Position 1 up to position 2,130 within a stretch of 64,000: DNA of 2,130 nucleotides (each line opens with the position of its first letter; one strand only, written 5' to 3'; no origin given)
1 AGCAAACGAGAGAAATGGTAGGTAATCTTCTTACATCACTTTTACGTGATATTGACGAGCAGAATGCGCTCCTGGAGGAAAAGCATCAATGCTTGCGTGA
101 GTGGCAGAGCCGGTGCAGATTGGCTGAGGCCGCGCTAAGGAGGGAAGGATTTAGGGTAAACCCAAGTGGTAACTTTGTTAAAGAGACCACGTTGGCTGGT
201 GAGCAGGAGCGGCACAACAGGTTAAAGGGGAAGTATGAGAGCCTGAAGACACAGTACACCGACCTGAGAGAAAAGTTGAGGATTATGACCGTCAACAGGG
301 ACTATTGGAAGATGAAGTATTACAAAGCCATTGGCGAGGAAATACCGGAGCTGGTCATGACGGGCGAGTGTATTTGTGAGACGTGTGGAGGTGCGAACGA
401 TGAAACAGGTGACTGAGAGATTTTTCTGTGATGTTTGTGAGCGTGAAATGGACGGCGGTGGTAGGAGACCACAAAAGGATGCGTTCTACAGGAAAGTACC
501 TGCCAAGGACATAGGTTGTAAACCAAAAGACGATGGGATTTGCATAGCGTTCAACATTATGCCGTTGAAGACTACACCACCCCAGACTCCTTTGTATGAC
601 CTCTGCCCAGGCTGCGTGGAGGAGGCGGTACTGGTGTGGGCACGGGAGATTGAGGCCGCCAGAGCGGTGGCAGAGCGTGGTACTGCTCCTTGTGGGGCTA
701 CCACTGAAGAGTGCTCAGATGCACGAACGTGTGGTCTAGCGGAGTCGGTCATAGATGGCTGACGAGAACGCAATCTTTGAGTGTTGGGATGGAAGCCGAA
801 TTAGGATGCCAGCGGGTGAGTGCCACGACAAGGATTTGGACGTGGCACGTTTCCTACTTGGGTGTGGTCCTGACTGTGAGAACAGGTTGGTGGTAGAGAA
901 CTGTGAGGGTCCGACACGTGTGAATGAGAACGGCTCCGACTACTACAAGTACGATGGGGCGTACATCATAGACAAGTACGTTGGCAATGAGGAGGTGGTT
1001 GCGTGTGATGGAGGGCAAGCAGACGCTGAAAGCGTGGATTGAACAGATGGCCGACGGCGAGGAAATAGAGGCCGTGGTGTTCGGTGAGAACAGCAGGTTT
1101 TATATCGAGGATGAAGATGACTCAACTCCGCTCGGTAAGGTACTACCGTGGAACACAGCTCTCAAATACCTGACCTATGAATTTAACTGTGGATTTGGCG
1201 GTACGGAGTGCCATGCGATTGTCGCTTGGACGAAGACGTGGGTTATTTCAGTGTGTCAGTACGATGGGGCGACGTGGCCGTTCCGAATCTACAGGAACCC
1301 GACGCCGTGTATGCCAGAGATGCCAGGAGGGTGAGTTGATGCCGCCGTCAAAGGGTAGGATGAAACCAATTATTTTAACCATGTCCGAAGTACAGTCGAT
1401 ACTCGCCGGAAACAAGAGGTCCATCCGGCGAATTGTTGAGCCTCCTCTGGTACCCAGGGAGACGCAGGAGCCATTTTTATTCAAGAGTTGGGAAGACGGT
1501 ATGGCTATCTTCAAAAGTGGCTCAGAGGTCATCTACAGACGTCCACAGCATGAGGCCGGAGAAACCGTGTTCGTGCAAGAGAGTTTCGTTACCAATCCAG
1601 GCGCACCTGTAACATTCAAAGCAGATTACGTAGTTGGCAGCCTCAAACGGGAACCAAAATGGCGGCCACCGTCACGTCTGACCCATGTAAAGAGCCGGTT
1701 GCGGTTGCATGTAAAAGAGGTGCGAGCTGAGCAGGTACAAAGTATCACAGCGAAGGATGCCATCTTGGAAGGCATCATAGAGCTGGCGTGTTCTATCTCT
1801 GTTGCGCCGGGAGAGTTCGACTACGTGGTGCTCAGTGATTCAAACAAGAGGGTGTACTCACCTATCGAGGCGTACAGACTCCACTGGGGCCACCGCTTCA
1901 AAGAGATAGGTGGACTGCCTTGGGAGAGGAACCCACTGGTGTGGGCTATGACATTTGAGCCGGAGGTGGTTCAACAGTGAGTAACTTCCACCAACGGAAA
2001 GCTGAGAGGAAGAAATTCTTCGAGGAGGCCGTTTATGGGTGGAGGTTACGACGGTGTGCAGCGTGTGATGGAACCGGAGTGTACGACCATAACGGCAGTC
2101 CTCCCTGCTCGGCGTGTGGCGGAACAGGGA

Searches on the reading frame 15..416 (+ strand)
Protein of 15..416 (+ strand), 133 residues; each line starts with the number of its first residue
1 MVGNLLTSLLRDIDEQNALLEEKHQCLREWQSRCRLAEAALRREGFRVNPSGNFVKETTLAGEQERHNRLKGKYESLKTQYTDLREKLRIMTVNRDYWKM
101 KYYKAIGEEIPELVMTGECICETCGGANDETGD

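Call 90: search_protein_families(library=pfam, alignment_id=A3, max_evalue=0.001)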
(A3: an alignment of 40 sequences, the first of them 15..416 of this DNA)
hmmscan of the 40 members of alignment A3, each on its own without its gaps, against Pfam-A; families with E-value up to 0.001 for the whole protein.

A. member 1, window:15-416:+ (133 aa): 0 families

B. families by the number of members that match (of 40 scanned): 10 families
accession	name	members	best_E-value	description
PF00754.31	F5_F8_type_C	2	6.2e-09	F5/8 type C domain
PF22633.2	F5_F8_type_C_2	2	2.2e-07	NedA-like, galactose-binding domain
PF12810.13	ALK_LTK_GRD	1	8.7e-50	ALK/LTK, Glycine-rich domain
PF11672.13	DUF3268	1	2.3e-28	zinc-finger-containing domain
PF05063.20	MT-A70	1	1.5e-26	MT-A70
PF00216.26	Bac_DNA_binding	1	3.6e-18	Bacterial DNA-binding protein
PF05345.18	He_PIG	1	2.8e-11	Putative Ig domain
PF22544.2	HYDIN_VesB_CFA65-like_Ig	1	1.8e-06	HYDIN/CFA65/VesB-like, Ig-like domain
PF05869.16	Dam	1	4.6e-06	DNA N-6-adenine-methyltransferase (Dam)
PF00550.31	PP-binding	1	1.7e-05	Phosphopantetheine attachment site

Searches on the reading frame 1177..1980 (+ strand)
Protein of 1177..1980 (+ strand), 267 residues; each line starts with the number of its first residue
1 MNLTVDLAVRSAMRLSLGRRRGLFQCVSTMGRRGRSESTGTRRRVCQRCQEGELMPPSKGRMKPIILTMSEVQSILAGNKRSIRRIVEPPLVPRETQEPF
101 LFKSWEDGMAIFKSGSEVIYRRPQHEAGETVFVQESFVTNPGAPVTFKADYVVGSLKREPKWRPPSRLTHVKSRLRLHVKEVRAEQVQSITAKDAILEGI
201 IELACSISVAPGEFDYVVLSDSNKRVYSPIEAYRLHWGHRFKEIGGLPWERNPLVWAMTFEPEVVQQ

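Call 31: search_protein_families(library=pfam, proteins=[window:1177-1980:+], max_evalue=0.01)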
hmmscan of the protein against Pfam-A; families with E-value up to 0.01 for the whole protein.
window:1177-1980:+ (267 aa): 0 families

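Call 104: find_encoding_contigs(protein=window:1177-1980:+, flank=10000, max_places=1)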
Protein window:1177-1980:+ (267 aa): no gene with exactly this product is on record in the collection.
